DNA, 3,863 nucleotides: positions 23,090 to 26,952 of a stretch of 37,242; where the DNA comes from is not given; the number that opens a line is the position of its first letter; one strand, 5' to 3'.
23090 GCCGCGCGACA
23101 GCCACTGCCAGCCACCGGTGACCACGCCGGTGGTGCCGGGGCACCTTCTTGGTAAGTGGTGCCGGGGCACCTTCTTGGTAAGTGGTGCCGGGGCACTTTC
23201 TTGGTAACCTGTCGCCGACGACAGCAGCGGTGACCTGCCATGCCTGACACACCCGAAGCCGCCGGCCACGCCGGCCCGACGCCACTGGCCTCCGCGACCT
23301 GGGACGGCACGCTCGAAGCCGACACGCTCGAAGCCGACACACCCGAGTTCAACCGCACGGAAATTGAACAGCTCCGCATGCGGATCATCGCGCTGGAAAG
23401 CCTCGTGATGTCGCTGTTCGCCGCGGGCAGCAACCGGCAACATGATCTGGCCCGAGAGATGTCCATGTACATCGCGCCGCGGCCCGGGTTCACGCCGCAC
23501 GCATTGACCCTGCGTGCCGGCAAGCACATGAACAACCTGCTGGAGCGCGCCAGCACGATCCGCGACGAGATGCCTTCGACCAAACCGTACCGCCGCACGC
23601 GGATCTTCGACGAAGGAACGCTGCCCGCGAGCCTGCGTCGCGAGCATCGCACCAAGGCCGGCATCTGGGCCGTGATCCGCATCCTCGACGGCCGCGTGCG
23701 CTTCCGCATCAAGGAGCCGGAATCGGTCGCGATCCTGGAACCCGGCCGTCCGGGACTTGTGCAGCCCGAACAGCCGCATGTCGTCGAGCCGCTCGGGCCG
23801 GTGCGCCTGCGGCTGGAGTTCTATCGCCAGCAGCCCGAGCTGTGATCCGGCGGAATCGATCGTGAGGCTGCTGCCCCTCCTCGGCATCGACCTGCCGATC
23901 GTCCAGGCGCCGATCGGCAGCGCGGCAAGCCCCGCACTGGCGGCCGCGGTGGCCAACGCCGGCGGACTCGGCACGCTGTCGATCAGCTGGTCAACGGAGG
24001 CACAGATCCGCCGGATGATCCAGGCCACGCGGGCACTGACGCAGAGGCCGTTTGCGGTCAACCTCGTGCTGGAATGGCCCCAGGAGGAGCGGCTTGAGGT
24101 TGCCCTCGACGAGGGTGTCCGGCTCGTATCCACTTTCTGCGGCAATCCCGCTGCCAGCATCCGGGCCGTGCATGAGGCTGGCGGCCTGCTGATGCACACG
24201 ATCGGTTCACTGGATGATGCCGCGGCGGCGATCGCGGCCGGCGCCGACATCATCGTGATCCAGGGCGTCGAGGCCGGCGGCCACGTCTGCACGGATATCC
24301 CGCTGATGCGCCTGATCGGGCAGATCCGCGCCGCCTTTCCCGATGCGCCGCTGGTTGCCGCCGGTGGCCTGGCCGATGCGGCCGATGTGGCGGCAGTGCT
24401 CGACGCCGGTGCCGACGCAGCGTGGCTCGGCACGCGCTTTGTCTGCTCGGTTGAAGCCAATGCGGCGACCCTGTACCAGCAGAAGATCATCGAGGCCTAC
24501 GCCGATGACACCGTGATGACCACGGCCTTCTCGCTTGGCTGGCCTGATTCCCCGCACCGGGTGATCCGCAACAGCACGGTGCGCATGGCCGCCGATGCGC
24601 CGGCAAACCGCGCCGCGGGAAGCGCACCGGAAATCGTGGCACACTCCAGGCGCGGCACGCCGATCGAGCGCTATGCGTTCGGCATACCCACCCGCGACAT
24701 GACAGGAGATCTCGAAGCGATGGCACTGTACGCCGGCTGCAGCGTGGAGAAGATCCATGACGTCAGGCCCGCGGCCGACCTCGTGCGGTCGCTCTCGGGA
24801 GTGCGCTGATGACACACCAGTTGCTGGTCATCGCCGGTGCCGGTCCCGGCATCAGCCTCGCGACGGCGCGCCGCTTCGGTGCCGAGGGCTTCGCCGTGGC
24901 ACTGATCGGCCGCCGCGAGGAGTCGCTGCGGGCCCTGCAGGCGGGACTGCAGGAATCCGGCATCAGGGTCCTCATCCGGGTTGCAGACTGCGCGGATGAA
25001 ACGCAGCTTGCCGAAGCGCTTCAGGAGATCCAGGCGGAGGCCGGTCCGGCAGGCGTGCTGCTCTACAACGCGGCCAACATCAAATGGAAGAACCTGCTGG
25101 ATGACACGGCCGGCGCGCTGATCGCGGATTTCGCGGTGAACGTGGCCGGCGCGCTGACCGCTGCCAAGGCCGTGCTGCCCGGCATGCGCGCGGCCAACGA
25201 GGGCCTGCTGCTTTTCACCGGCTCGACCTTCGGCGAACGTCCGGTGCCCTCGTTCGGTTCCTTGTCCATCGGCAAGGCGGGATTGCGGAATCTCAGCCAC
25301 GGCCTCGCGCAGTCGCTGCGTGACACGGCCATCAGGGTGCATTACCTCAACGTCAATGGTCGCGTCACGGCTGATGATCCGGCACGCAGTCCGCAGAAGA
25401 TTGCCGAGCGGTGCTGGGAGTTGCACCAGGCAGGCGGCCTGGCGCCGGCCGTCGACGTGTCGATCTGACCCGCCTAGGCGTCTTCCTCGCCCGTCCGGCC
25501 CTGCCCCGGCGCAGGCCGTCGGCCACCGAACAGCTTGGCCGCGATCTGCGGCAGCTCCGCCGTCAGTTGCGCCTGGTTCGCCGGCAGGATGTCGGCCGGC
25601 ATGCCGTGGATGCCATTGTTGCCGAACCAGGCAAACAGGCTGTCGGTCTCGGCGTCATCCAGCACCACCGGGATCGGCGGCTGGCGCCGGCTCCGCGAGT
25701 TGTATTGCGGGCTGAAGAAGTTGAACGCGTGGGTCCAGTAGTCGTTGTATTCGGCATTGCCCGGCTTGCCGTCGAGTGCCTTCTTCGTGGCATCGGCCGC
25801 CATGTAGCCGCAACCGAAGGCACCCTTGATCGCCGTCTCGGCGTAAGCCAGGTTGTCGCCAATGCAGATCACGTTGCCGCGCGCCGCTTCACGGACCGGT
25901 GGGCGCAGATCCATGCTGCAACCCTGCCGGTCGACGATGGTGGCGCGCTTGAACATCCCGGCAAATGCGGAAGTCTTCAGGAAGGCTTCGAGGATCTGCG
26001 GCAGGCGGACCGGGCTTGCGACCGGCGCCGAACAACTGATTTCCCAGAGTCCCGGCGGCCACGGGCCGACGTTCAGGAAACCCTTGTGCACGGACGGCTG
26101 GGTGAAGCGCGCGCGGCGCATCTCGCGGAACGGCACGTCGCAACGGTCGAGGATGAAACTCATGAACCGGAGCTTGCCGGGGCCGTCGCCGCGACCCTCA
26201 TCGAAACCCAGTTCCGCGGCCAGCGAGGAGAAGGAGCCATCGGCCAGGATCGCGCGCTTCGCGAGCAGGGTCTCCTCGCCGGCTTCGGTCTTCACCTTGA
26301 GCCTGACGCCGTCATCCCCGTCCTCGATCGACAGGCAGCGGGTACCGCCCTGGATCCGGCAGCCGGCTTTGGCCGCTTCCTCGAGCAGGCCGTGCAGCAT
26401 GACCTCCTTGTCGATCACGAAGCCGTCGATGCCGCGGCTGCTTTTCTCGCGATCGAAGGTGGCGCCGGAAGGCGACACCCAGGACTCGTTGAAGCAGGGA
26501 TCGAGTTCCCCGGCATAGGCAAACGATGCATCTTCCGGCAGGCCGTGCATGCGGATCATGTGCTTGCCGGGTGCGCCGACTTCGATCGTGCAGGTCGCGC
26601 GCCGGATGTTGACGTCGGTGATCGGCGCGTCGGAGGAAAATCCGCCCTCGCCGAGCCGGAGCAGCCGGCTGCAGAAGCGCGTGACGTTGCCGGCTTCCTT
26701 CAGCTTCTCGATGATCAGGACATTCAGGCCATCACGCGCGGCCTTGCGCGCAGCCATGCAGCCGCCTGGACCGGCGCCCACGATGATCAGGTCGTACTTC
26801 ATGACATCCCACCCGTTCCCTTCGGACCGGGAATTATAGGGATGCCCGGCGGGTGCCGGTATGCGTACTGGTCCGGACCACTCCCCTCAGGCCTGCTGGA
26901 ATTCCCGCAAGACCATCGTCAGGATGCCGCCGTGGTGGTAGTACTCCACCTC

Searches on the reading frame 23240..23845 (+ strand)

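Call 15: search_protein_families(library=pfam, proteins=[window:23240-23845:+], max_evalue=0.001)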
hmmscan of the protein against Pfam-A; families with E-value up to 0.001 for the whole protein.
window:23240-23845:+ (201 aa): 1 family
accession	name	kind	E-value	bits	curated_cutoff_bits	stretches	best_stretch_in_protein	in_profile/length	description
PF09313.17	DUF1971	-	3e-20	72.4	23.1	1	118-191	1-79/80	Domain of unknown function (DUF1971)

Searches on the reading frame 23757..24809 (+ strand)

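Call 15: search_protein_families(library=pfam, proteins=[window:23757-24809:+], max_evalue=0.001)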
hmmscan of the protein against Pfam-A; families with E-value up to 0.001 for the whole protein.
window:23757-24809:+ (350 aa): 3 families
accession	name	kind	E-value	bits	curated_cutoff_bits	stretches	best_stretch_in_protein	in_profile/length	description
PF03060.21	NMO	-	2.2e-54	185.5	28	2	110-346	103-328/331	Nitronate monooxygenase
PF00478.31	IMPDH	-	3.7e-09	36.5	25.6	1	40-225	29-173/345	IMP dehydrogenase / GMP reductase domain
PF00977.27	His_biosynth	-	0.00088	19.2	23.6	0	67-227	78-221/228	Histidine biosynthesis protein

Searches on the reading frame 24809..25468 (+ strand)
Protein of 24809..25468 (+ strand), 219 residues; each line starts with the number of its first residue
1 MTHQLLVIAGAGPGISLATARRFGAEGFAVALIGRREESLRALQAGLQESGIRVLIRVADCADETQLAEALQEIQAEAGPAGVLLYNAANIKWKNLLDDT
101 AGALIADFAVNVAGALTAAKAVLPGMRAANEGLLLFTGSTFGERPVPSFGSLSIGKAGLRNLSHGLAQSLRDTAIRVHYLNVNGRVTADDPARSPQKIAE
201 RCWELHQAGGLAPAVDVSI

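Call 15: search_protein_families(library=pfam, proteins=[window:24809-25468:+], max_evalue=0.001)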
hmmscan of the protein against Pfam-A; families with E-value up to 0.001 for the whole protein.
window:24809-25468:+ (219 aa): 3 families
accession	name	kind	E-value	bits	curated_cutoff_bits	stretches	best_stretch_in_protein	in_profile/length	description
PF00106.31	adh_short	-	5.8e-29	101.4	26.6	1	6-181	3-178/195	short chain dehydrogenase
PF13561.12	adh_short_C2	-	8.7e-20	71.7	27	1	10-179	1-170/236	Enoyl-(Acyl carrier protein) reductase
PF08659.16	KR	-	5e-05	23.7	22.6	1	7-116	4-117/180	KR domain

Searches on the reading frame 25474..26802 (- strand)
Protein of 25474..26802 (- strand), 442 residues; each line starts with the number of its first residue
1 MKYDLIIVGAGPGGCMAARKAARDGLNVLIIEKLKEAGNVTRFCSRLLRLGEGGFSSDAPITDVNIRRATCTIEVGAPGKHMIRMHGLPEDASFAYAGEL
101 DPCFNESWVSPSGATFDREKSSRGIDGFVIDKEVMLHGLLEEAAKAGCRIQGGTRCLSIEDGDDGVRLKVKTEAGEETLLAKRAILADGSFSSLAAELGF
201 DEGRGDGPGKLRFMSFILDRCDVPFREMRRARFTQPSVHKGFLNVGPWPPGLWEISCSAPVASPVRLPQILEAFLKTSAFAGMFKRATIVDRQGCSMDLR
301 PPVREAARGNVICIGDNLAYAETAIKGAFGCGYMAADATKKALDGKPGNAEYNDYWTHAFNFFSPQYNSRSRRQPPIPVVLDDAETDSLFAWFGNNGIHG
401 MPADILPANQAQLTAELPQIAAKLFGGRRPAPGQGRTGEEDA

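Call 15: search_protein_families(library=pfam, proteins=[window:25474-26802:-], max_evalue=0.001)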
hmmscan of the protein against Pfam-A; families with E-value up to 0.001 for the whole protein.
window:25474-26802:- (442 aa): 11 families
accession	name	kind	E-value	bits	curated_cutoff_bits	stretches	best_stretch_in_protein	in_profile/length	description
PF01494.25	FAD_binding_3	-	7e-14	52.2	22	2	138-250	105-220/349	FAD binding domain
PF01266.30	DAO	-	2.2e-12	47.6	27.9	1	4-197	1-211/353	FAD dependent oxidoreductase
PF00890.30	FAD_binding_2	-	1.6e-09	38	20.4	1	4-44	1-41/414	FAD binding domain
PF03486.20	HI0933_like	-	5.8e-09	36.2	50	1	4-39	2-37/244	HI0933-like protein Rossmann domain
PF07992.20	Pyr_redox_2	-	1.7e-08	34.7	26.1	1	3-194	1-113/291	Pyridine nucleotide-disulphide oxidoreductase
PF12831.13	FAD_oxidored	-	1.3e-07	31.7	27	1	4-38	1-35/416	FAD dependent oxidoreductase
PF13450.12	NAD_binding_8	-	2.9e-06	27.9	21.9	1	7-38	1-32/68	NAD(P)-binding Rossmann-like domain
PF13738.12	Pyr_redox_3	-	4.2e-05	23.4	30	0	6-36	1-32/305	Pyridine nucleotide-disulphide oxidoreductase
PF01134.28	GIDA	-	0.00024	20.7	22.1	1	4-38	1-36/391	Glucose inhibited division protein A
PF01946.23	Thi4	-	0.00038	20.2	26.2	1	2-33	17-49/235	Thi4 family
PF05834.18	Lycopene_cycl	-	0.00079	19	23.4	0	4-33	1-32/380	Lycopene cyclase protein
